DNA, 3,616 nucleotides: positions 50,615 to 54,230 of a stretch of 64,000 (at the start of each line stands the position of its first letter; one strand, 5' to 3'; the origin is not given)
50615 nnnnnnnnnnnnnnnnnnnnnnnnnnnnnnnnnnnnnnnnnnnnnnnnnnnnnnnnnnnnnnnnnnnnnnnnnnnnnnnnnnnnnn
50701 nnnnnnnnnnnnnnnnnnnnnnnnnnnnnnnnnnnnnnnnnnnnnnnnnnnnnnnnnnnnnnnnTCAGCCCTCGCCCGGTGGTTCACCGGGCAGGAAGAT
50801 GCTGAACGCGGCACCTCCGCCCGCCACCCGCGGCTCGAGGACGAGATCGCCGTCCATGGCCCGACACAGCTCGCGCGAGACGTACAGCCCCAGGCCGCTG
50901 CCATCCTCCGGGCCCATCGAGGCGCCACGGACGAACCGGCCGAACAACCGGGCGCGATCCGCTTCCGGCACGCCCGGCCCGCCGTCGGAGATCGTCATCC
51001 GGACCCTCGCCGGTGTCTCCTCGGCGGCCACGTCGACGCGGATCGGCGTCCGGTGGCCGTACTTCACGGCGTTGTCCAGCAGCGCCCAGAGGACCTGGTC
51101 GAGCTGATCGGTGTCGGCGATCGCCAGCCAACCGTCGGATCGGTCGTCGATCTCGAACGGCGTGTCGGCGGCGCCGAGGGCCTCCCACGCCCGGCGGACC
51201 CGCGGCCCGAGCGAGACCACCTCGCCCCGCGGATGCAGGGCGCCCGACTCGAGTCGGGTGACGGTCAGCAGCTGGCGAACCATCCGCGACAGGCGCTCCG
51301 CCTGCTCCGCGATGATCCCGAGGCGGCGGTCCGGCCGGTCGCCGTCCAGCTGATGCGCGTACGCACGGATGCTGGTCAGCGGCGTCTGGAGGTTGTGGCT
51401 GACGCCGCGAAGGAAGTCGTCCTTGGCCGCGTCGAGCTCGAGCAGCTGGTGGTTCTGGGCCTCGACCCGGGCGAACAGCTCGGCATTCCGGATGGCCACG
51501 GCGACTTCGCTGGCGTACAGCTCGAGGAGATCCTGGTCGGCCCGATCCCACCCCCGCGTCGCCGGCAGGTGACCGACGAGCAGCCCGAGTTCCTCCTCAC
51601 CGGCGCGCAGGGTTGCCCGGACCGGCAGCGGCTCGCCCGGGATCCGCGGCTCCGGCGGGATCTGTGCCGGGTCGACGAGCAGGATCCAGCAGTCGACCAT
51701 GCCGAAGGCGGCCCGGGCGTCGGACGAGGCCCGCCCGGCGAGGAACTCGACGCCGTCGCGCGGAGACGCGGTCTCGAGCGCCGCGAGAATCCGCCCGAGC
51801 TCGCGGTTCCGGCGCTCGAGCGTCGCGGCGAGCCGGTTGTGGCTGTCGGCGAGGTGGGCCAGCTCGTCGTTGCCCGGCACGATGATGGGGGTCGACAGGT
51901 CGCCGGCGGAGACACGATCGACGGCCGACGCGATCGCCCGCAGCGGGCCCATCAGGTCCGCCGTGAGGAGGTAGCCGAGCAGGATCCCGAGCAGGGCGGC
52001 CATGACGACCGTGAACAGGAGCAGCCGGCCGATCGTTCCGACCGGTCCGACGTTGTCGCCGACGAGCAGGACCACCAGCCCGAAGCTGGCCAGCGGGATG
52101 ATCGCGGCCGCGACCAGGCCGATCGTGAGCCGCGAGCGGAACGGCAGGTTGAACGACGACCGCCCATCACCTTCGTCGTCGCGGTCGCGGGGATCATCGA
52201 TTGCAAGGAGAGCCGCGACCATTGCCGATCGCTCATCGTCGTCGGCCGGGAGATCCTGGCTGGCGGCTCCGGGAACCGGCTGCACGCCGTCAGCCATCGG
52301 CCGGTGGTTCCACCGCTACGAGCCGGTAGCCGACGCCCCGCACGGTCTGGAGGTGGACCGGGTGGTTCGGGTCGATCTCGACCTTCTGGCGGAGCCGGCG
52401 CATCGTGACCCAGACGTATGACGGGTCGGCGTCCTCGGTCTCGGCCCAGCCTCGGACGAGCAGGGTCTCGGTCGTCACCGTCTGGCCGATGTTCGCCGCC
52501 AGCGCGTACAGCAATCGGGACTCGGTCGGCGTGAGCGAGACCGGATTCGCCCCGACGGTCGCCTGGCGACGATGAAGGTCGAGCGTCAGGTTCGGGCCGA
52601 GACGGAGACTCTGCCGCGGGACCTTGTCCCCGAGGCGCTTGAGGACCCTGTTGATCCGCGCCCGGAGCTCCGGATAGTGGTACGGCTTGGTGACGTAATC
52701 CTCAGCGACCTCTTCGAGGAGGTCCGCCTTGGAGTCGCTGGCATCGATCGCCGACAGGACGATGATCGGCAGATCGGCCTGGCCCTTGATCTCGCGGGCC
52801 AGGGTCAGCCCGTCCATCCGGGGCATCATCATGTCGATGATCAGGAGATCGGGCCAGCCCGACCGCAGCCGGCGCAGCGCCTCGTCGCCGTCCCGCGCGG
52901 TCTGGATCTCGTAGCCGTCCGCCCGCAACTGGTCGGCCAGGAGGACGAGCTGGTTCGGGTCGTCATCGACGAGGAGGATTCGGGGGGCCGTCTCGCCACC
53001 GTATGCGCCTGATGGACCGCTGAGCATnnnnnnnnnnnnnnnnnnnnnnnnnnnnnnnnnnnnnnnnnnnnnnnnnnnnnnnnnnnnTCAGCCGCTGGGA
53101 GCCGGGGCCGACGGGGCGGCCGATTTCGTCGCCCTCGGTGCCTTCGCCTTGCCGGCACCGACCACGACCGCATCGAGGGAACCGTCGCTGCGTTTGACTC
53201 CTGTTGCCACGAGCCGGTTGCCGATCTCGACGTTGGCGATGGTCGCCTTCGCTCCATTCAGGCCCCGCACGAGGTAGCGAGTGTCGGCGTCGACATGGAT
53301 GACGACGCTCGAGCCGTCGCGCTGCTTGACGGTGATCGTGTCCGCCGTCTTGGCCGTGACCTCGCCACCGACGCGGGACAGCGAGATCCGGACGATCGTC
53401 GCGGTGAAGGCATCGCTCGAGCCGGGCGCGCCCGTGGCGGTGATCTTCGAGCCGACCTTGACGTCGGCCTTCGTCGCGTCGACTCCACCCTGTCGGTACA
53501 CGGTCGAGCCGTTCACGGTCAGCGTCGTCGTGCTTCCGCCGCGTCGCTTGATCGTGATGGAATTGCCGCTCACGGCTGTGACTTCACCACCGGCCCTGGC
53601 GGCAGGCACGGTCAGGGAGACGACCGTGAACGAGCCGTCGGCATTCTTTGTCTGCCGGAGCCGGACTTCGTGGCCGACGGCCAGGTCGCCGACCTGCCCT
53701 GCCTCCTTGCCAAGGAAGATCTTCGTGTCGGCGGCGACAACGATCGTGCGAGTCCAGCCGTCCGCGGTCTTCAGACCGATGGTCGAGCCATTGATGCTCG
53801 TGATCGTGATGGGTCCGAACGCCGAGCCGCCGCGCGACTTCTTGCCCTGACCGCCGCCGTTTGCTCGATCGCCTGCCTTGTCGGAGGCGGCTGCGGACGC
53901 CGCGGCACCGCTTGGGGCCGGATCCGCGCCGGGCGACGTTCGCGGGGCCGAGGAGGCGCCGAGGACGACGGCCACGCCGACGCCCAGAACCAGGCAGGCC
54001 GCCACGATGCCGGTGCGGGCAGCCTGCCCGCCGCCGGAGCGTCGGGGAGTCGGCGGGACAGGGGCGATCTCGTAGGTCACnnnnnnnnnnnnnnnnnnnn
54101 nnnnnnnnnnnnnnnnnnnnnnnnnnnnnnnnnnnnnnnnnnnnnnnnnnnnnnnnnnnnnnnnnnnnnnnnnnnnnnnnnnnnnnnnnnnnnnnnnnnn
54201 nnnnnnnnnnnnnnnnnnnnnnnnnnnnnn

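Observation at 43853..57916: Array of Tad pseudopilin/adhesin cassettes without core machinery, with an embedded two-component system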

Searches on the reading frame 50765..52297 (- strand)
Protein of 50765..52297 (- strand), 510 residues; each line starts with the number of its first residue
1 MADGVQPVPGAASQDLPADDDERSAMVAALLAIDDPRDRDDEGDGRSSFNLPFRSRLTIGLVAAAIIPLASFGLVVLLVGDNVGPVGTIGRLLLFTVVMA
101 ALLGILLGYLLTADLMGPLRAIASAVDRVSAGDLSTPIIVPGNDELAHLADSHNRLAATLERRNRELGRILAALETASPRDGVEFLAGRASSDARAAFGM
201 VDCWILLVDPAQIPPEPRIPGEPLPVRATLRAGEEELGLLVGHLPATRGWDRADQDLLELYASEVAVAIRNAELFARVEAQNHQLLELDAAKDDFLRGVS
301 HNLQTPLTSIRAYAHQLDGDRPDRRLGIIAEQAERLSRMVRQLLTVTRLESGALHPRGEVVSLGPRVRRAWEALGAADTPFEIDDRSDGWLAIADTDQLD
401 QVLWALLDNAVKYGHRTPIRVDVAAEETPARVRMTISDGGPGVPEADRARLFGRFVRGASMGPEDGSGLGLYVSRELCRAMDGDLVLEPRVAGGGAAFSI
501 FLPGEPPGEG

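Call 50: search_protein_families(library=pfam, max_evalue=0.001, proteins=[window:50765-52297:-])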
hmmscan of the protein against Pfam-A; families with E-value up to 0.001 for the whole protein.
window:50765-52297:- (510 aa): 5 families
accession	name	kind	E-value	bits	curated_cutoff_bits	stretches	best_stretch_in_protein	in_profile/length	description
PF02518.31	HATPase_c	-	1.3e-23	84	26.4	1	395-504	2-109/111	Histidine kinase-, DNA gyrase B-, and HSP90-like ATPase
PF00512.31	HisKA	-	5.2e-14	52.5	26.9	1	291-352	1-66/66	His Kinase A (phospho-acceptor) domain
PF00672.30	HAMP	-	2.2e-11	44.3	25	1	114-161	5-52/53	HAMP domain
PF13581.12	HATPase_c_2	-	0.0002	21.8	27.4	1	407-479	40-110/127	Histidine kinase-like ATPase domain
PF13492.12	GAF_3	-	0.00027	21.8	27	0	219-271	78-129/129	GAF domain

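Call 82: search_protein_families(library=ncbifam, max_evalue=0.001, proteins=[window:50765-52297:-])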
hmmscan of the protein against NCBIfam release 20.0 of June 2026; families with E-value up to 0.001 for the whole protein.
window:50765-52297:- (510 aa): 77 families (the best 25 are shown)
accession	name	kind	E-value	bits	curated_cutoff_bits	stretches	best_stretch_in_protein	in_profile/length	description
NF033092.0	HK_WalK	equivalog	2.2e-39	135.5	725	2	288-503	368-593/594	cell wall metabolism sensor histidine kinase WalK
NF040691.1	MtrAB_MtrB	equivalog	1.7e-33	116.4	450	2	277-505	256-493/507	MtrAB system histidine kinase MtrB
NF046044.1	PnpS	equivalog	2.4e-33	115.7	400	1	287-503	165-390/390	two-component system histidine kinase PnpS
NF012163.2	BaeS_SmeS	equivalog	5.3e-33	114.6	500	2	287-494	235-449/457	sensor histidine kinase efflux regulator BaeS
TIGR02966.1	phoR_proteo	equivalog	3.8e-30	105.1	334.2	1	284-500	106-331/333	phosphate regulon sensor histidine kinase PhoR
NF007837.0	PRK10549.1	equivalog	4.9e-28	98.1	603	2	290-503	238-457/466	envelope stress sensor histidine kinase BaeS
TIGR01386.1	cztS_silS_copS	subfamily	1.5e-24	86.8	292.55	1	272-488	218-444/457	heavy metal sensor histidine kinase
TIGR02956.1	TMAO_torS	equivalog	5.3e-24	84.4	676.5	1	287-501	459-679/967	TMAO reductase system sensor histidine kinase/response regulator TorS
NF008312.0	PRK11100.1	equivalog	1.1e-23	83.8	356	1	287-494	251-465/477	two-component system sensor histidine kinase CreC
NF007793.0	PRK10490.1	equivalog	1.3e-23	82.9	1123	1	254-507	627-885/895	two-component system sensor histidine kinase KdpD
NF007004.0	PRK09467.1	equivalog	2.8e-23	82.5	415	1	286-503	226-435/440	two-component system sensor histidine kinase EnvZ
NF008468.0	PRK11360.1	equivalog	4.2e-23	81.6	646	1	294-506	398-610/616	two-component system sensor histidine kinase AtoS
NF011874.0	PRK15347.1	equivalog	8.3e-22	77.1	852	2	395-503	510-613/921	two component system sensor kinase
NF008235.0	PRK11006.1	equivalog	2.5e-21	76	390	1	283-503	195-422/431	phosphate regulon sensor histidine kinase PhoR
NF007898.0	PRK10604.1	equivalog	5.9e-21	75.1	478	1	283-503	203-422/433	two-component system sensor histidine kinase RstB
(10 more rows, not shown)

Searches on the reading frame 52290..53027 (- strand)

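Call 50: search_protein_families(library=pfam, max_evalue=0.001, proteins=[window:52290-53027:-])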
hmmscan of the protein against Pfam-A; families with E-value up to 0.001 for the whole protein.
window:52290-53027:- (245 aa): 2 families
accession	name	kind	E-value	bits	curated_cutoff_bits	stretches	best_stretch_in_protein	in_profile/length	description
PF00072.30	Response_reg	-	1.3e-27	96.6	30.2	1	17-126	1-111/111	Response regulator receiver domain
PF00486.34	Trans_reg_C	-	5.8e-21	74.8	26.2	1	161-236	2-77/77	Transcriptional regulatory protein, C terminal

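Call 82: search_protein_families(library=ncbifam, max_evalue=0.001, proteins=[window:52290-53027:-])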
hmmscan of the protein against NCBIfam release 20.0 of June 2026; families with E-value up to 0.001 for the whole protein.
window:52290-53027:- (245 aa): 93 families (the best 25 are shown)
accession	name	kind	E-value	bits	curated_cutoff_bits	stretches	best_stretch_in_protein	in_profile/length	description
NF040689.1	MtrAB_MtrA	equivalog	9.7e-49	165.7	300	1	17-235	1-217/219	MtrAB system response regulator MtrA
NF045944.1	ResRegRpaBCyano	equivalog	4.4e-46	157.1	330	1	18-235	1-226/229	response regulator transcription factor RpaB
NF041733.1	resp_reg_CseB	equivalog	3e-43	147.8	350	1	16-237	2-227/228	two-component system response regulator CseB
TIGR02154.1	PhoB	equivalog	3.8e-43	147.4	296.2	1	14-236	2-225/226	phosphate regulon transcriptional regulator PhoB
NF040534.1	resp_reg_YycF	equivalog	7.5e-42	143.2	340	1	16-236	2-227/231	response regulator YycF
NF007820.0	PRK10529.1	equivalog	1.6e-36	125.8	325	1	16-237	3-224/225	two-component system response regulator KdpE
NF033120.0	vanR_FM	exception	6.3e-36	124.2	460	1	17-236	6-229/231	vancomycin resistance response regulator transcription factor, VanR-F/VanR-M family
NF051850.1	RespRegRprY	equivalog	1.9e-35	122.3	370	1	16-239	6-229/234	response regulator transcription factor RprY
NF007982.1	PRK10710.1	equivalog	6e-35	120.9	380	1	13-237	6-228/235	envelope stress response regulator BaeR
NF033117.2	vanR_ACDEGLN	exception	2.9e-34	118.6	350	1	17-236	1-225/226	VanR-ABDEGLN family response regulator transcription factor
NF008078.0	PRK10816.1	equivalog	5e-34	117.7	336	1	16-236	2-220/223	two-component system response regulator PhoP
TIGR01387.1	cztR_silR_copR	subfamily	9.2e-34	117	279.2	1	17-236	1-218/218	heavy metal response regulator transcription factor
NF053854.1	RespRegPhoBBctds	equivalog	2.2e-33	115.5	270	1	17-235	1-223/225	two-component system response regulator PhoB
NF007005.1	PRK09468.1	equivalog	6.8e-33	114.1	331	1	15-237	4-232/237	osmolarity response regulator transcription factor OmpR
NF007928.2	PRK10643.1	equivalog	6.9e-32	110.8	330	1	16-236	2-216/216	two-component system response regulator PmrA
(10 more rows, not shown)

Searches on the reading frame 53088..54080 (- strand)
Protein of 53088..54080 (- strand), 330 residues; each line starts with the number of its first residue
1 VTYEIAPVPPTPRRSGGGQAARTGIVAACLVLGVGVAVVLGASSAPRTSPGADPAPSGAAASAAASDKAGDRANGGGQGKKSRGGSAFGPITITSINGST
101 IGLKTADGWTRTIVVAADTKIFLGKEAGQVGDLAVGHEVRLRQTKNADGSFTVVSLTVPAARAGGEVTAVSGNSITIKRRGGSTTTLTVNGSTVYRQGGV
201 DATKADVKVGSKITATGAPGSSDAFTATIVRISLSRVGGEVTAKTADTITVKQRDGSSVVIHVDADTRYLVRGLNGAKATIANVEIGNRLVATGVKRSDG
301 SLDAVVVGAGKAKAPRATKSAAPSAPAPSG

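Call 14: search_protein_families(library=pfam, max_evalue=0.01, proteins=[window:53088-54080:-])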
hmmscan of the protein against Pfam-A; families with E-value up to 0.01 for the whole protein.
window:53088-54080:- (330 aa): 1 family
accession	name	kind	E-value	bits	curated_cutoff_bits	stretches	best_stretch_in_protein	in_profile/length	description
PF18914.6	DUF5666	-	6.5e-09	36.4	27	1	165-230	2-59/60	Domain of unknown function (DUF5666)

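Call 82: search_protein_families(library=ncbifam, max_evalue=0.001, proteins=[window:53088-54080:-])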
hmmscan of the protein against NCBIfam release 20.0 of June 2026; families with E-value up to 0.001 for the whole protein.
window:53088-54080:- (330 aa): 0 families
